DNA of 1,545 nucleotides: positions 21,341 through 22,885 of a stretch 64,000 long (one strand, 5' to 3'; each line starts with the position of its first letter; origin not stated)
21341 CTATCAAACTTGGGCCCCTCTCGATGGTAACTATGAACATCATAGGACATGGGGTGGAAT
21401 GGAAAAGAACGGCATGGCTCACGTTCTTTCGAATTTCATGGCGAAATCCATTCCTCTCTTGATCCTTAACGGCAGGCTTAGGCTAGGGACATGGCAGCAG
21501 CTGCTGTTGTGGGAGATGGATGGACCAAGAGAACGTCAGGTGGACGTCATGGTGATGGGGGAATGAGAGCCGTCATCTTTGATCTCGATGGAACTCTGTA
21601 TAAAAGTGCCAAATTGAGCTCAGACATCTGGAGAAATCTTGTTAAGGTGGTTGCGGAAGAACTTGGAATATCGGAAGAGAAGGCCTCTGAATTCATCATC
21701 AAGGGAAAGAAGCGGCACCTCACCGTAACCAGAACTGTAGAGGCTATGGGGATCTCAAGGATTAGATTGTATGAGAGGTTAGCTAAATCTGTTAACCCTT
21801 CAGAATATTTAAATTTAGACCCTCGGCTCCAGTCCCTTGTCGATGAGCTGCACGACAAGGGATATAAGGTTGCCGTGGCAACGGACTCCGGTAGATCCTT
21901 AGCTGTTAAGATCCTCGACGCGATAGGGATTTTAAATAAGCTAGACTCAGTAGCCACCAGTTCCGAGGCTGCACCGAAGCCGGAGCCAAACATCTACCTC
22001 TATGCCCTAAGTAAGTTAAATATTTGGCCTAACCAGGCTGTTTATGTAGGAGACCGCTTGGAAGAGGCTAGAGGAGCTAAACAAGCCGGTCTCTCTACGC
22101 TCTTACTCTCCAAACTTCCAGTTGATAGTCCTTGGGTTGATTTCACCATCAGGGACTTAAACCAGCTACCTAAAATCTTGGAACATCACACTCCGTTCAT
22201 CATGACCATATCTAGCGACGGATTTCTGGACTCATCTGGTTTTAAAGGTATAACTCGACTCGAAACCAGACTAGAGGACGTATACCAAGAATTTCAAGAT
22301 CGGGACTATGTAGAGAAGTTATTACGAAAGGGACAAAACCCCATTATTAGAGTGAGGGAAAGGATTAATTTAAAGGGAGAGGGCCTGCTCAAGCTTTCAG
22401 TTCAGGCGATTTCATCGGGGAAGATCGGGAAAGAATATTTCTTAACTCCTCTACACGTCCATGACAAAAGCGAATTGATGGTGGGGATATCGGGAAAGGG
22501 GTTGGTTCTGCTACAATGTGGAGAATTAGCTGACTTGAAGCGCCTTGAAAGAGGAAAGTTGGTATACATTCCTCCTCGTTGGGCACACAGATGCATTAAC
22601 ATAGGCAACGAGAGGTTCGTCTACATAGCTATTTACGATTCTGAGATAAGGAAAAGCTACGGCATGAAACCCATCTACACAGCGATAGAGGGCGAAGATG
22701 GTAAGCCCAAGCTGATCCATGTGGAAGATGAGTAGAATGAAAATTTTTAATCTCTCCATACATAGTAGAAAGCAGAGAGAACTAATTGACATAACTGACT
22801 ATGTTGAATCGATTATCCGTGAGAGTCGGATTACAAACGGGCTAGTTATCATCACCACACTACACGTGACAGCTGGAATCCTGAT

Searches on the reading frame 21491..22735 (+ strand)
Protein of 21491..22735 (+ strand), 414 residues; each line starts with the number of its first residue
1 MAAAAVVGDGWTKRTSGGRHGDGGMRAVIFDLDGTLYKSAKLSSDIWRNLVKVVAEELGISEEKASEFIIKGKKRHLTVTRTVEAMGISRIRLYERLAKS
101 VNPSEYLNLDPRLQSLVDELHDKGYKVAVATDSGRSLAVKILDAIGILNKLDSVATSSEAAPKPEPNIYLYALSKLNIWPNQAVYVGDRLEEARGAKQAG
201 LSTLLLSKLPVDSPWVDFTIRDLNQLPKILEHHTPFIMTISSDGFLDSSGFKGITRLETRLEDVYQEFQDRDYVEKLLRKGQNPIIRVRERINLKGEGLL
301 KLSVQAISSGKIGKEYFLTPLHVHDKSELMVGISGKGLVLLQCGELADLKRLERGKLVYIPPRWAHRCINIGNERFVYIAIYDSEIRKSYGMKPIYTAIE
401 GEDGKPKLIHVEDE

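Call 64: search_protein_families(library=ncbifam, proteins=[window:21491-22735:+], max_evalue=0.00001)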
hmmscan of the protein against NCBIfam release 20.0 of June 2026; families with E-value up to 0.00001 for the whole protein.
window:21491-22735:+ (414 aa): 28 families (the best 25 are shown)
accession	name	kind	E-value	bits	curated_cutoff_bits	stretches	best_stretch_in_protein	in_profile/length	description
TIGR02253.1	CTE7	subfamily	1.5e-29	103.4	169.75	1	25-226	2-220/221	TIGR02253 family HAD-type hydrolase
TIGR01990.1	bPGM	equivalog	5.5e-19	68.9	189.4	1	25-203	1-183/187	beta-phosphoglucomutase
TIGR02009.1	PGMB-YQAB-SF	subfamily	3.8e-17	63.1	153.35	1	26-204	2-184/186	beta-phosphoglucomutase family hydrolase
TIGR01449.2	PGP_bact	equivalog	4.4e-17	62.3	180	1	28-206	1-184/213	phosphoglycolate phosphatase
TIGR01993.1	Pyr-5-nucltdase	equivalog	8.6e-16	58.3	142.9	1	28-205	3-182/183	pyrimidine 5'-nucleotidase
NF009695.0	PRK13222.1-2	equivalog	7.7e-15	55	225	1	25-207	6-194/226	phosphoglycolate phosphatase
TIGR01454.1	AHBA_synth_RP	hypoth_equivalog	1.7e-14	54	246.65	1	111-204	78-172/205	AHBA synthesis associated protein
TIGR02252.1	DREG-2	subfamily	2.6e-14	53.5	155.2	1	97-205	94-203/203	HAD hydrolase, REG-2-like, family IA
NF053830.1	RUBPPhHalo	equivalog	2.8e-13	50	330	1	108-208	103-205/234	ribulose-1,5-bisphosphate 5-phosphatase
NF009804.0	PRK13288.1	equivalog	4e-13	49.3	218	1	25-204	3-179/215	pyrophosphatase PpaX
TIGR01509.1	HAD-SF-IA-v3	subfamily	1.8e-12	47.7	29.4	1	105-205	62-153/154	HAD-IA family hydrolase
TIGR01549.1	HAD-SF-IA-v1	subfamily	2e-12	47.7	23.3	1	103-200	54-149/149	HAD-IA family hydrolase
NF053653.1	InDiPhoBT2121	equivalog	6.5e-12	45.5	245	1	25-193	1-173/216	inorganic diphosphatase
TIGR01662.1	HAD-SF-IIIA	subfamily_domain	3.4e-11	43.4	44.6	1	109-206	26-138/141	HAD-IIIA family hydrolase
TIGR02254.1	YjjG_YfnB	equivalog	1.4e-10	41.1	159.9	1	109-229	98-222/223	YjjG family noncanonical pyrimidine nucleotidase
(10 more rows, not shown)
